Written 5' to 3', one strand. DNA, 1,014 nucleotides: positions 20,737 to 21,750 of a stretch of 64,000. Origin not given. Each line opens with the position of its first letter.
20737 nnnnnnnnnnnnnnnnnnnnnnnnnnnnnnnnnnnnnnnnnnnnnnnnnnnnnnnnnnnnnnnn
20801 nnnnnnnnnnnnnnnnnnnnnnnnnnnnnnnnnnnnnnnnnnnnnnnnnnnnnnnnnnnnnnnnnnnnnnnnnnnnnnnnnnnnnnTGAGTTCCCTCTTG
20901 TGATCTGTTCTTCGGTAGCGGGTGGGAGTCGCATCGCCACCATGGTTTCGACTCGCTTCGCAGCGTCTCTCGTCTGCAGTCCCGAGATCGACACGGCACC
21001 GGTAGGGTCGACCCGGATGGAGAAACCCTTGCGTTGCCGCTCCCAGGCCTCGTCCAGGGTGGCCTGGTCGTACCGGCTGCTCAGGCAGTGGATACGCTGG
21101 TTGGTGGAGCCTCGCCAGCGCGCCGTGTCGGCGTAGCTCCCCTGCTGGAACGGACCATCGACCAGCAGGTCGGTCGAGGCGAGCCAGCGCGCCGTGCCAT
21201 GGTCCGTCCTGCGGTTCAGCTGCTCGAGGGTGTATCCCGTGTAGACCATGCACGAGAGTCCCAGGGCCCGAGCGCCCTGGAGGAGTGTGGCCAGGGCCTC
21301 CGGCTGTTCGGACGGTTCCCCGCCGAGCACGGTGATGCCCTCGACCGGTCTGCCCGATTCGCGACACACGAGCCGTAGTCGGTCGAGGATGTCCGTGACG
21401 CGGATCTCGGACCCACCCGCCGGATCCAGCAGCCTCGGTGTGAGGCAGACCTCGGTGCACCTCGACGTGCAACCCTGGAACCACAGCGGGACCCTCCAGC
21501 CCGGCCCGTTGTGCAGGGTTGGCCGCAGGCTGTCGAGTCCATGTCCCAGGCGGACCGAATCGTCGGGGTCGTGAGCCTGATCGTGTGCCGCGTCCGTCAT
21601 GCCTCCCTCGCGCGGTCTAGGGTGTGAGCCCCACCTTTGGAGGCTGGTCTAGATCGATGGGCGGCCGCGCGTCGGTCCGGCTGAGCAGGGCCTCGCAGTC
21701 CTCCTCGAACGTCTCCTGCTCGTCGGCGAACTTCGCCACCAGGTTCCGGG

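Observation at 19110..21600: Tandem paralogous TRAFAC GTPases coupled (ATGA overlap) to an NrdG/QueE-like protein with atypical CX3CX3C spacing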

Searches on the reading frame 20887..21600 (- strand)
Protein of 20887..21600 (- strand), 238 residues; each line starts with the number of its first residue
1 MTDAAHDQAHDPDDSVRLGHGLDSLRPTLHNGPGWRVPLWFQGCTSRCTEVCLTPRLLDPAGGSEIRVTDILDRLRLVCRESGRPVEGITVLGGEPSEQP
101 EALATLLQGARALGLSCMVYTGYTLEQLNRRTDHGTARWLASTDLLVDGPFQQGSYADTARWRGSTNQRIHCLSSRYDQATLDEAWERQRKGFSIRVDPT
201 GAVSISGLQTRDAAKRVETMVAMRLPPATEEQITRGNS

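Call 3: search_protein_families(library=pfam, proteins=[window:20887-21600:-], max_evalue=0.01)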
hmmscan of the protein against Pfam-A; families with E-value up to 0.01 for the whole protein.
window:20887-21600:- (238 aa): 1 family
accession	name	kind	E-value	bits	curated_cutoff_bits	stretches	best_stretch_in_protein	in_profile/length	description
PF13353.11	Fer4_12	-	3.8e-26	92.4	22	1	31-171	2-137/137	4Fe-4S single cluster domain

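Call 4: search_protein_families(library=ncbifam, proteins=[window:20887-21600:-], max_evalue=0.01)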
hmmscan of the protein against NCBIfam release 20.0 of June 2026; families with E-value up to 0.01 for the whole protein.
window:20887-21600:- (238 aa): 13 families
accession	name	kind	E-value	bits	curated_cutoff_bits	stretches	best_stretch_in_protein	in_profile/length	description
TIGR02491.1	NrdG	equivalog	1.3e-22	80.4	126.1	1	29-171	10-151/154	anaerobic ribonucleoside-triphosphate reductase activating protein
NF008335.0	PRK11121.1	equivalog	3.7e-12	46.3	199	1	30-173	12-153/154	anaerobic ribonucleoside-triphosphate reductase-activating protein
TIGR02493.1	PFLA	equivalog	3.1e-11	43.1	231.75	1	29-145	10-121/235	pyruvate formate-lyase-activating protein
TIGR04041.1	activase_YjjW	hypoth_equivalog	1.6e-07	31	250.2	1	80-126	103-149/276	YjjW family glycine radical enzyme activase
NF008356.0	PRK11145.1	equivalog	7.3e-07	28.7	375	1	31-145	17-126/246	pyruvate formate lyase 1-activating protein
TIGR02494.1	PFLE_PFLC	subfamily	2.1e-05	23.9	174.35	1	47-123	87-161/293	glycyl-radical enzyme activating protein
TIGR02495.1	NrdG2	equivalog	3.6e-05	23.2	131.15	1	39-121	21-97/193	anaerobic ribonucleoside-triphosphate reductase activating protein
TIGR04395.1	cutC_activ_rSAM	equivalog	5.2e-05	22.7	360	0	71-123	118-168/309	choline TMA-lyase-activating enzyme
NF048010.1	SfplDhtActHpsHDes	equivalog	6.9e-05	21.8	430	0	65-122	111-168/298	(2S)-3-sulfopropanediol dehydratase activating enzyme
NF048008.1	SfplDhtActHpfHKleb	equivalog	0.0011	18.4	500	0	26-55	7-35/308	(2S)-3-sulfopropanediol dehydratase activating enzyme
NF033719.1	ind_deCO2_activ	equivalog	0.002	17.5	425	0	28-52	10-33/302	indoleacetate decarboxylase activase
NF033717.2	HPDL_rSAM_activ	equivalog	0.0032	16.8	420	0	28-55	13-39/311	4-hydroxyphenylacetate decarboxylase activase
NF043069.1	T4HPD_activ_SAM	equivalog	0.0041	16.5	425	0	28-49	11-32/299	trans-4-hydroxy-L-proline dehydratase activase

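Call 5: search_protein_families(library=padloc, proteins=[window:20887-21600:-], max_evalue=0.1)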
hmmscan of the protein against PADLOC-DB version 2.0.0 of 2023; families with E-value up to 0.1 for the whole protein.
window:20887-21600:- (238 aa): 0 families

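Call 11: search_solved_structures(query=window:20887-21600:-, max_evalue=0.01, show_alignments=3)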
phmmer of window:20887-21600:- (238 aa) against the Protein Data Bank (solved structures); distinct sequences matched with E-value up to 0.01: 2.
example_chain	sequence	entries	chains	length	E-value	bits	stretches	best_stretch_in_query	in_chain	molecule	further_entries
3c8f_A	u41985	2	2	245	7.2e-05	25.9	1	31-123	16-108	Pyruvate formate-lyase 1-activating enzyme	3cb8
8fo0_A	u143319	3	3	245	0.00017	24.6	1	31-122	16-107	Pyruvate formate-lyase 1-activating enzyme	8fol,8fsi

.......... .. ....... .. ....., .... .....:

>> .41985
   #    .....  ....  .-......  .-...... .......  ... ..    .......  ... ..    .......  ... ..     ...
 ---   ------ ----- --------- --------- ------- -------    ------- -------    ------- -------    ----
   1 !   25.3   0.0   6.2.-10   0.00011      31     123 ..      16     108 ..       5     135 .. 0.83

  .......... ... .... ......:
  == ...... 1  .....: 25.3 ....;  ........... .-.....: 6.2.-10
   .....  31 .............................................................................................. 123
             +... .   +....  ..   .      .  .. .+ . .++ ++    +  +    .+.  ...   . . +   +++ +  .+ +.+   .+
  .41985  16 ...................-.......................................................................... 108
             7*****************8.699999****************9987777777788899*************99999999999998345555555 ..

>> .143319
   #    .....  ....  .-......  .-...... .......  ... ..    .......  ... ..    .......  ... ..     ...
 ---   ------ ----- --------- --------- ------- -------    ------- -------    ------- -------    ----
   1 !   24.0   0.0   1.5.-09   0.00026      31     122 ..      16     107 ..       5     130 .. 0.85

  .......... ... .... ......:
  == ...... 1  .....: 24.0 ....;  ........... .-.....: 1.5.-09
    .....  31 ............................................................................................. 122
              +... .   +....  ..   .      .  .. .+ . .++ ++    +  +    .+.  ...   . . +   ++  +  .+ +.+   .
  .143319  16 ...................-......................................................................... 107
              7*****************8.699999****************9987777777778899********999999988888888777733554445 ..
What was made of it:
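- On Radical SAM superfamily, PflA/NrdG-type (Pfam Fer4_12): The alignment to PflA needs a one-residue gap (call 11).
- Checked: The GGE SAM motif (G93 G94 E95) aligns with PflA's GGE (call 11).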

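Call 13: find_homologous_proteins(query=window:20887-21600:-, max_evalue=0.00001)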
Query window:20887-21600:- (238 aa): 783 proteins with E <= 0.00001 among 1965 candidates; the best 120 are listed.
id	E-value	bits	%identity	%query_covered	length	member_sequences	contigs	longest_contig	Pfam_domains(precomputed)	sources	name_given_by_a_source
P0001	3.5e-158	543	100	100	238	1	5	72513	PF13353.12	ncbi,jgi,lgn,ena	-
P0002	4.1e-72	261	58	87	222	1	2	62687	PF13353.12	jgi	jgi:anaerobic ribonucleoside-triphosphate reductase activating protein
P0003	3.6e-70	254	58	87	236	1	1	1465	PF13353.12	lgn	-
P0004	1.7e-67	246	57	88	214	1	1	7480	PF13353.12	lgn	-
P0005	7.4e-67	244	53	93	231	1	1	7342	PF13353.12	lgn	-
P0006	1.3e-65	240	57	86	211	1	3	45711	PF13353.12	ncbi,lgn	-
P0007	2.1e-65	239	57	87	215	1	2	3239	PF13353.12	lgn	-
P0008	3.7e-64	235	55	87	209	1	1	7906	PF13353.12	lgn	-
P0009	4.3e-64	235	54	87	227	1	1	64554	PF13353.12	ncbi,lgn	-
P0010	4.7e-64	234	55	92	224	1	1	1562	PF13353.12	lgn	-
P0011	5.2e-63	231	54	87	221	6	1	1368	PF13353.12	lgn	-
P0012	7.1e-63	231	53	89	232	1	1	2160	PF13353.12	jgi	jgi:anaerobic ribonucleoside-triphosphate reductase activating protein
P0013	9.5e-63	230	54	83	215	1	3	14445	PF13353.12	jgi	jgi:anaerobic ribonucleoside-triphosphate reductase activating protein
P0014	1.2e-62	230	52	87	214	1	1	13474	PF13353.12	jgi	jgi:anaerobic ribonucleoside-triphosphate reductase activating protein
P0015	1.8e-62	229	51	88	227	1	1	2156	PF13353.12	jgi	jgi:anaerobic ribonucleoside-triphosphate reductase activating protein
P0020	1.6e-61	226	51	89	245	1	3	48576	PF13353.12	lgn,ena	-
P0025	3.2e-60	222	51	89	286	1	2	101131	PF04055.28,PF13353.12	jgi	jgi:anaerobic ribonucleoside-triphosphate reductase activating protein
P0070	7.4e-55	204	49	87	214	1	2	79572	PF13353.12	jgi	jgi:anaerobic ribonucleoside-triphosphate reductase activating protein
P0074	2.0e-53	200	49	82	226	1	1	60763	PF13353.12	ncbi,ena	-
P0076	3.8e-53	199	49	87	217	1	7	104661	PF13353.12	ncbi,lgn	-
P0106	3.4e-36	143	44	83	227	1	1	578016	PF13353.12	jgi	jgi:anaerobic ribonucleoside-triphosphate reductase activating protein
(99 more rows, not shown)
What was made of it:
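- JGI annotation pipelines name many homologues 'anaerobic ribonucleoside-triphosphate reductase activating protein' (call 13).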

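Call 24: find_related_loci(query=A1, collection=genome_contigs, flank=10000)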
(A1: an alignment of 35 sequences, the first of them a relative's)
Query A1 (238 aa) in genome_contigs; peptide patterns used: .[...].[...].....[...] (x = any residue, [..] = any of these).
600 stretches matched a pattern (row limit reached: there are more); 581 encode a relative of the query (tblastn E <= 1e-3); the best 80 are kept; 80 distinct loci.
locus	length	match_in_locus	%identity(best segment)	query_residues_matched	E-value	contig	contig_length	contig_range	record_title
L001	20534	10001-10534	45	28-212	3e-39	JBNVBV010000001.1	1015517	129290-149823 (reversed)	Microbacterium sp. F2 F2_scaffold1, whole genome shotgun sequence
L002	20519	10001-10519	44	28-207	1e-36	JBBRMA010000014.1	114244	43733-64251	MAG: Myxococcales bacterium isolate La1_maxbin2.464 LA1C_X2.464_k141_808190L_114244_cov_31.0000, whole genome shotgun se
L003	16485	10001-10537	45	28-214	2e-36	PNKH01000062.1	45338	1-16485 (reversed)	MAG: Isosphaera sp. isolate PR.3.33 PR_1000269_45338, whole genome shotgun sequence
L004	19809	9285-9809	40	28-207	8e-36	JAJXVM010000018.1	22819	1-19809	MAG: Myxococcales bacterium isolate BP5.bin31 NODE_3641_length_22819_cov_2.719593, whole genome shotgun sequence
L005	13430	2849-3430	38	28-216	5e-35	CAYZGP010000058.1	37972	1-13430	MAG TPA_asm: uncultured Pirellulaceae bacterium isolate SRP114822_co2_89 genome assembly, contig: NODE_907_length_37972_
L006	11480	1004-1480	51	32-197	3e-33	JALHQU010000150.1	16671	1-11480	MAG: Fimbriiglobus sp. isolate maxbin.043 c_000000013710, whole genome shotgun sequence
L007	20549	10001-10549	41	13-208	8e-33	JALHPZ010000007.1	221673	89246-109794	MAG: Gemmataceae bacterium isolate bin.39_sub c_000000000342, whole genome shotgun sequence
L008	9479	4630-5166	41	28-214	2e-32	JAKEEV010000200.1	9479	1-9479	MAG: Planctomycetia bacterium isolate PMV_1_maxbin.004 PMV_1_maxbin.004.k101_163012, whole genome shotgun sequence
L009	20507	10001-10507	43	32-207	1e-31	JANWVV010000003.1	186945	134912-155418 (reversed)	MAG: Gemmataceae bacterium isolate SKYG125 NODE_3_length_186945_cov_36.220138, whole genome shotgun sequence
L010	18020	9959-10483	40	28-207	2e-31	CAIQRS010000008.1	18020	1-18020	MAG: uncultured Anaeromyxobacter sp. isolate Ja2-D4_bin-1268 genome assembly, contig: bin-1268:008/285, whole genome sho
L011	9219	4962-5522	39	10-208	2e-31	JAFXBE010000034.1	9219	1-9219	MAG: Clostridia bacterium isolate RGIG6256 Sheep_Rectum-2__c412, whole genome shotgun sequence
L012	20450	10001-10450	42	28-178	4e-31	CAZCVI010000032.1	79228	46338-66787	MAG TPA_asm: uncultured Clostridia bacterium isolate binchicken_co113_160 genome assembly, contig: NODE_345_length_79228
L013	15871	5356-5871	38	28-208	5e-31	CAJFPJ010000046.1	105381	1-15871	uncultured Clostridia bacterium isolate Coassembly_mag_77 genome assembly, contig: MAGpy_11413_min2k_bin_77_fak87_135443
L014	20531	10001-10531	42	28-214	5e-31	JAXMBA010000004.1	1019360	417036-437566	MAG: Gemmataceae bacterium isolate STL-PLA24 C1.164.fa-4, whole genome shotgun sequence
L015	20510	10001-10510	39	28-207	9e-31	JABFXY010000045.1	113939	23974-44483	MAG: Polyangiaceae bacterium isolate Bin8.16 NODE_23_length_113939_cov_6.405245, whole genome shotgun sequence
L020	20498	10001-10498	37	28-210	2e-29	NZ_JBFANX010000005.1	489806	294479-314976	Amycolatopsis sp. NPDC049691 NPDC049691_52_A10.ctg-0005, whole genome shotgun sequence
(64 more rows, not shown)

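Call 26: find_encoding_contigs(protein=P0001, flank=10000, max_places=3)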
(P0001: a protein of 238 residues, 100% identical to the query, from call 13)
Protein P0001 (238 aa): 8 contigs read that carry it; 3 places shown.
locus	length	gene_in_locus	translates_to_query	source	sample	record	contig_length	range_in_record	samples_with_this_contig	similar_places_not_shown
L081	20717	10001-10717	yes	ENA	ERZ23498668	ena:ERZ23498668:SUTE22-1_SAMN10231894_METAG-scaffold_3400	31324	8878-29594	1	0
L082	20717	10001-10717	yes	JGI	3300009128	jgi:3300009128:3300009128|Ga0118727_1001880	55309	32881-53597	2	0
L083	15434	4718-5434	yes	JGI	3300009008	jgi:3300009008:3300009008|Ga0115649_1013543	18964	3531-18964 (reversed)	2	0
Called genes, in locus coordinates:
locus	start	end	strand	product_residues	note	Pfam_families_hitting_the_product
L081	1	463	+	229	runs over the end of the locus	-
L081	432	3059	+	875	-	-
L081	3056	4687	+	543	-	-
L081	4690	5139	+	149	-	-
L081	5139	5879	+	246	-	-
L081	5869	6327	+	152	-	-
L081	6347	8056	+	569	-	-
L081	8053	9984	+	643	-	PF13191:AAA_16 (weak), PF00004:AAA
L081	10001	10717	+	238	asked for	PF13353:Fer4_12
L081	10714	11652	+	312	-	-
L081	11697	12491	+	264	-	-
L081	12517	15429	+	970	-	-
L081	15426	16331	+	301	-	-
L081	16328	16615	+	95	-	-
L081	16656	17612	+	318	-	-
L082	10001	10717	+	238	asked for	PF13353:Fer4_12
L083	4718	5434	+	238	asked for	PF13353:Fer4_12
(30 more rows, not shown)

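Call 27: find_encoding_contigs(protein=P0002, flank=10000, max_places=2)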
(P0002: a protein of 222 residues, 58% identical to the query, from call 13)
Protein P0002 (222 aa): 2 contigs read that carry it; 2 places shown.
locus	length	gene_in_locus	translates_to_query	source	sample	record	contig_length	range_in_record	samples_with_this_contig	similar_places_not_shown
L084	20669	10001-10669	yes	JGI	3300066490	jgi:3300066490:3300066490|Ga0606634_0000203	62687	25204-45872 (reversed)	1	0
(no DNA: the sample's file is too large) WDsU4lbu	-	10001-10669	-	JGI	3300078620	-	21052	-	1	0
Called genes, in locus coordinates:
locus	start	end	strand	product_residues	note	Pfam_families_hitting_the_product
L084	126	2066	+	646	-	-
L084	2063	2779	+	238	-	-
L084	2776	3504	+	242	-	-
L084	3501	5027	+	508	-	-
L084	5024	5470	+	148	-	-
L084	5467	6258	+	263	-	-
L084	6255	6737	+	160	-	-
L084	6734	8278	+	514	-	-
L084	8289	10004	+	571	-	PF00004:AAA, PF17866:AAA_lid_6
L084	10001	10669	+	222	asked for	PF13353:Fer4_12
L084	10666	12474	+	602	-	PF13672:PP2C_2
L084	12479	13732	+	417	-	-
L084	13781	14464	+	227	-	PF00092:VWA, PF13519:VWA_2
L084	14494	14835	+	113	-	-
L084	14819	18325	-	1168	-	PF13676:TIR_2, PF17874:TPR_MalT, PF24885:TPR_NPHP3, PF13424:TPR_12, PF13424:TPR_12, PF13374:TPR_10, PF13424:TPR_12, PF24885:TPR_NPHP3, +18 more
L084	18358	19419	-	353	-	PF00246:Peptidase_M14 (weak)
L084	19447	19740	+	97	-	PF03992:ABM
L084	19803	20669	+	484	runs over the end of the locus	PF13393:tRNA-synt_His, PF03129:HGTP_anticodon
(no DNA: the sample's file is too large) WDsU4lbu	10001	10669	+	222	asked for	PF13353:Fer4_12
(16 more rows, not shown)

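Call 28: find_encoding_contigs(protein=P0009, flank=10000, max_places=2)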
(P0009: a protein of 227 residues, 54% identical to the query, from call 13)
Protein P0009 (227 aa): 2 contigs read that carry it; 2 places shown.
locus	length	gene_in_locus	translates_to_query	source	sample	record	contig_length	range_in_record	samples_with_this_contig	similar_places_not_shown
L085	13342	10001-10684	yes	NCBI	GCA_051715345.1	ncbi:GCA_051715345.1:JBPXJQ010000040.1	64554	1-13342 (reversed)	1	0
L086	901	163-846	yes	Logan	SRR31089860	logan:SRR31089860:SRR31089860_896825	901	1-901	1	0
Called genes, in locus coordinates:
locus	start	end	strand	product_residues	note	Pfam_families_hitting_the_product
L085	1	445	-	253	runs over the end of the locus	-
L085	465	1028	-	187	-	-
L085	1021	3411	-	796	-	PF00069:Pkinase, PF07714:PK_Tyr_Ser-Thr, PF03109:ABC1 (weak), PF03781:FGE-sulfatase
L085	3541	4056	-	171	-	PF07739:TipAS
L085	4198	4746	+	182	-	PF04893:Yip1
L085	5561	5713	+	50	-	-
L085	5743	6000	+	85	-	PF00069:Pkinase (weak)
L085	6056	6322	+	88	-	PF01527:HTH_Tnp_1, PF13384:HTH_23 (faint)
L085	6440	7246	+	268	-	PF13276:HTH_21, PF00665:rve, PF13683:rve_3, PF13333:rve_2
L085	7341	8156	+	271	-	PF00092:VWA, PF13519:VWA_2 (weak), PF25106:VWA_4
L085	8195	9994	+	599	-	PF13672:PP2C_2, PF00004:AAA, PF17866:AAA_lid_6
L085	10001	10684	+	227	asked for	PF13353:Fer4_12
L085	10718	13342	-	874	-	?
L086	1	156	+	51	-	?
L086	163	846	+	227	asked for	PF13353:Fer4_12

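Call 33: find_encoding_contigs(protein=P0025, flank=10000, max_places=1)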
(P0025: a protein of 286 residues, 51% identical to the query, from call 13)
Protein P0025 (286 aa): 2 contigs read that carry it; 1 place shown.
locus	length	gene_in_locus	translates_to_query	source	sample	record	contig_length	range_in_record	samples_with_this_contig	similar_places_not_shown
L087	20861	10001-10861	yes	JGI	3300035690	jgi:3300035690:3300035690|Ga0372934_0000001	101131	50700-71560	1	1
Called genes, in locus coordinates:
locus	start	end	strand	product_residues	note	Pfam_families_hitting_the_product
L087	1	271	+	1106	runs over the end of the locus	-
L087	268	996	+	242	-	-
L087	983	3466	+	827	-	-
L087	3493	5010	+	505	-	-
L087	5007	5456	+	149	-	-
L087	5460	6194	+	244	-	-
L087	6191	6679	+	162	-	-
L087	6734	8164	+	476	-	-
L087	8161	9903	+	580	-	PF13401:AAA_22 (faint), PF00004:AAA, PF17866:AAA_lid_6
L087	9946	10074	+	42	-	-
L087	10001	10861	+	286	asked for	PF13353:Fer4_12, PF04055:Radical_SAM (weak)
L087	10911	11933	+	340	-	-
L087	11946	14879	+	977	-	-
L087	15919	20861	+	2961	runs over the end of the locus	-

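Call 34: find_encoding_contigs(protein=P0076, flank=10000, max_places=1)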
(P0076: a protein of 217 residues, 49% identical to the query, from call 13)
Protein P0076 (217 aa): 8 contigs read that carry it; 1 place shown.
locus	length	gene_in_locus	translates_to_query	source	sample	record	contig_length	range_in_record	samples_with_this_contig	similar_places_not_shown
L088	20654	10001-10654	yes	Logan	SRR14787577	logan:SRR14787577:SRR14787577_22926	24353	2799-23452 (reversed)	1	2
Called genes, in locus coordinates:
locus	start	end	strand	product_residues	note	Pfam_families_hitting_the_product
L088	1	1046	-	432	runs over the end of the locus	PF01512:Complex1_51K, PF13534:Fer4_17, PF13375:RnfC_N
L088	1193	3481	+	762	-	-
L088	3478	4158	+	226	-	-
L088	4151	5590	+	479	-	-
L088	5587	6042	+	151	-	-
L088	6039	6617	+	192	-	-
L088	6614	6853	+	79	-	-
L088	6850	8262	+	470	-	-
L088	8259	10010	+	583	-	PF00004:AAA, PF17866:AAA_lid_6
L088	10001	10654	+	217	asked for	PF13353:Fer4_12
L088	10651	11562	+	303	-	-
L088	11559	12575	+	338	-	-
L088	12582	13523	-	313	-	PF13646:HEAT_2 (weak), PF02985:HEAT (faint), PF13646:HEAT_2 (weak)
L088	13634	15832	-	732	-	PF00069:Pkinase, PF07714:PK_Tyr_Ser-Thr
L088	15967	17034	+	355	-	PF12275:DUF3616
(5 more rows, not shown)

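Call 42: find_encoding_contigs(protein=P0006, flank=10000, max_places=1)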
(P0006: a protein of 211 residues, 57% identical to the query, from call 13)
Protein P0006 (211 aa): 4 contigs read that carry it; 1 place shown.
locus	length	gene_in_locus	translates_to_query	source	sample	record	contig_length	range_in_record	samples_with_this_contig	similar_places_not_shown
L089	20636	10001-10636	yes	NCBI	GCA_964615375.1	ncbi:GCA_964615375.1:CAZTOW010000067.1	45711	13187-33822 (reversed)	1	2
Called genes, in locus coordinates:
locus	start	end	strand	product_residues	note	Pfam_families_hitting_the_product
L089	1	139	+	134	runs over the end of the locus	PF05717:TnpB_IS66 (weak), PF13683:rve_3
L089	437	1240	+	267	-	-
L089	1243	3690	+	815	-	-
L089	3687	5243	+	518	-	-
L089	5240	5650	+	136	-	-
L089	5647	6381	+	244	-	-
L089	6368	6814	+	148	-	-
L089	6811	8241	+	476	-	-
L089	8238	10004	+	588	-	PF00004:AAA, PF17866:AAA_lid_6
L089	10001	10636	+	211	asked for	PF13353:Fer4_12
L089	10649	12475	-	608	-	-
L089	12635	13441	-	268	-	-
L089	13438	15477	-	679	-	-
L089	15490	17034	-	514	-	-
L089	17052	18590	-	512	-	-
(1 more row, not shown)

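Call 43: find_encoding_contigs(protein=P0020, flank=10000, max_places=1)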
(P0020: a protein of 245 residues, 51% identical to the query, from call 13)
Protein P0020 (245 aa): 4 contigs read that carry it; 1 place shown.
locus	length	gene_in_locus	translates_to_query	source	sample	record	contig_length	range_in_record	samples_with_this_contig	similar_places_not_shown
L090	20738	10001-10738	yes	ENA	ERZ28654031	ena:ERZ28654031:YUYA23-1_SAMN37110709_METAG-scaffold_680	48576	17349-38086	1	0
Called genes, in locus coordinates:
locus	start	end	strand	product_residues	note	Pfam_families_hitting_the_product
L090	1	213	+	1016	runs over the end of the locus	-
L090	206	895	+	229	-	-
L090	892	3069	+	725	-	-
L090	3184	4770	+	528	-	-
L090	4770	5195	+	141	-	-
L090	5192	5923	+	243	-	-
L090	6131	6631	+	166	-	-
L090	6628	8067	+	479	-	-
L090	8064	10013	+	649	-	-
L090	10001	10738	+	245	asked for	PF13353:Fer4_12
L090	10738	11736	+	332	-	-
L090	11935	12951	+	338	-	-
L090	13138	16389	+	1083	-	-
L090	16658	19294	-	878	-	PF07719:TPR_2 (faint), PF00515:TPR_1 (faint), PF13414:TPR_11 (faint), PF13431:TPR_17 (faint)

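Call 44: find_encoding_contigs(protein=P0070, flank=10000, max_places=1)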
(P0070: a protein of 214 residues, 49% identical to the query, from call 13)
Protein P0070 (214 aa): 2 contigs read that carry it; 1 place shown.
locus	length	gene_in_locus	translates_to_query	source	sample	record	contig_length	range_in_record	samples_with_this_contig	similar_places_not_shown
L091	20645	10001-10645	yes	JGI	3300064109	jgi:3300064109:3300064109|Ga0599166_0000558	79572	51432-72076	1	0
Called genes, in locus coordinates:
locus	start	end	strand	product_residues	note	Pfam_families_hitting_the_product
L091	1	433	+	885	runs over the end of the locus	-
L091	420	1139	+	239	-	-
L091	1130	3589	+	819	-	-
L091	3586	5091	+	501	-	-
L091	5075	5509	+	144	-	-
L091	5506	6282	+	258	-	-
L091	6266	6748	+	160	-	-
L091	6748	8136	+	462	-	-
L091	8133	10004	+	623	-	PF00158:Sigma54_activat, PF07724:AAA_2, PF07728:AAA_5 (weak)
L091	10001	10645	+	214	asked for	PF13353:Fer4_12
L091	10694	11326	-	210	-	-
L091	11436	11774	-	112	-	-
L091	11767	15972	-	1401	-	PF07719:TPR_2 (faint), PF13176:TPR_7 (faint), PF13424:TPR_12, PF13428:TPR_14 (faint), PF13432:TPR_16 (faint), PF14559:TPR_19 (faint), PF00515:TPR_1 (faint), PF12770:CHAT, +5 more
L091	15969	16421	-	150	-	-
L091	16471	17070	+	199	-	PF04542:Sigma70_r2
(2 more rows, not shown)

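Call 45: find_encoding_contigs(protein=P0106, flank=10000, max_places=1)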
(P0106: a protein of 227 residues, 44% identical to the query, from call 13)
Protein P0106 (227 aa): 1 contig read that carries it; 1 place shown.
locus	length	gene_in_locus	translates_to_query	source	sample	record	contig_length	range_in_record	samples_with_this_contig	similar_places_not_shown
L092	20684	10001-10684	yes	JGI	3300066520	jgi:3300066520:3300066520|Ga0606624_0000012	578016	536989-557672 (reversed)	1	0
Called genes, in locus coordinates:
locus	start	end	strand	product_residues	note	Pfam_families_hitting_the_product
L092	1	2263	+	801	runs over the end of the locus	-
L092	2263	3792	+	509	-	-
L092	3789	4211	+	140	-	-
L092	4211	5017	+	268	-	-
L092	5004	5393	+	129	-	-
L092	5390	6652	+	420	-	-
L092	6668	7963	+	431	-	-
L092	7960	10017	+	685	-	PF07724:AAA_2 (weak)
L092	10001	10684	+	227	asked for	PF13353:Fer4_12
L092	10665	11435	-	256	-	-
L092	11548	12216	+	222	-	PF25106:VWA_4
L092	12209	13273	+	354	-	PF13672:PP2C_2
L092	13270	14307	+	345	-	PF00069:Pkinase, PF07714:PK_Tyr_Ser-Thr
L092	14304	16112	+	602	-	-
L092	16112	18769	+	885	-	PF01935:DUF87 (weak)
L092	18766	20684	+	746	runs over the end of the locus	-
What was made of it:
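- The downstream modules vary between loci (calls 27, 45).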

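Call 58: predict_structure(alignment_id=A1)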
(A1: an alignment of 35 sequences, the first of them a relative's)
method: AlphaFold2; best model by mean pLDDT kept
length: 238 residues; sequences in the alignment: 35
mean_pLDDT: 90.9   pTM: 0.85
mean pLDDT of the five models: 90.9, 89.6, 89.6, 89.6, 88.9
residues with pLDDT >= 90: 165; 70-90: 58; 50-70: 13; < 50: 2
segments of 3 or more residues with pLDDT < 50: none
pLDDT, mean of each block of 10 residues (from residue 1): 60 89 95 96 89 89 97 98 98 95 98 98 97 97 97 91 93 98 96 89 87 88 79 63
secondary structure, 60 per line:
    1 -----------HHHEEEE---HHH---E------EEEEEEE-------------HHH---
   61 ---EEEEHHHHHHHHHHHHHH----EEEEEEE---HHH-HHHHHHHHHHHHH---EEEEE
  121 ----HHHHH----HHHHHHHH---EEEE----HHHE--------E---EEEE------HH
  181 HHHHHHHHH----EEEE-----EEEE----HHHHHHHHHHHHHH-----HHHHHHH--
elements in order: E15-18 E35-41 E64-67 H68-81 E86-92 H100-112 E116-120 H125-129 H134-141 E145-148 E169-172 H179-189 E194-197 E203-206 H211-224 H230-236
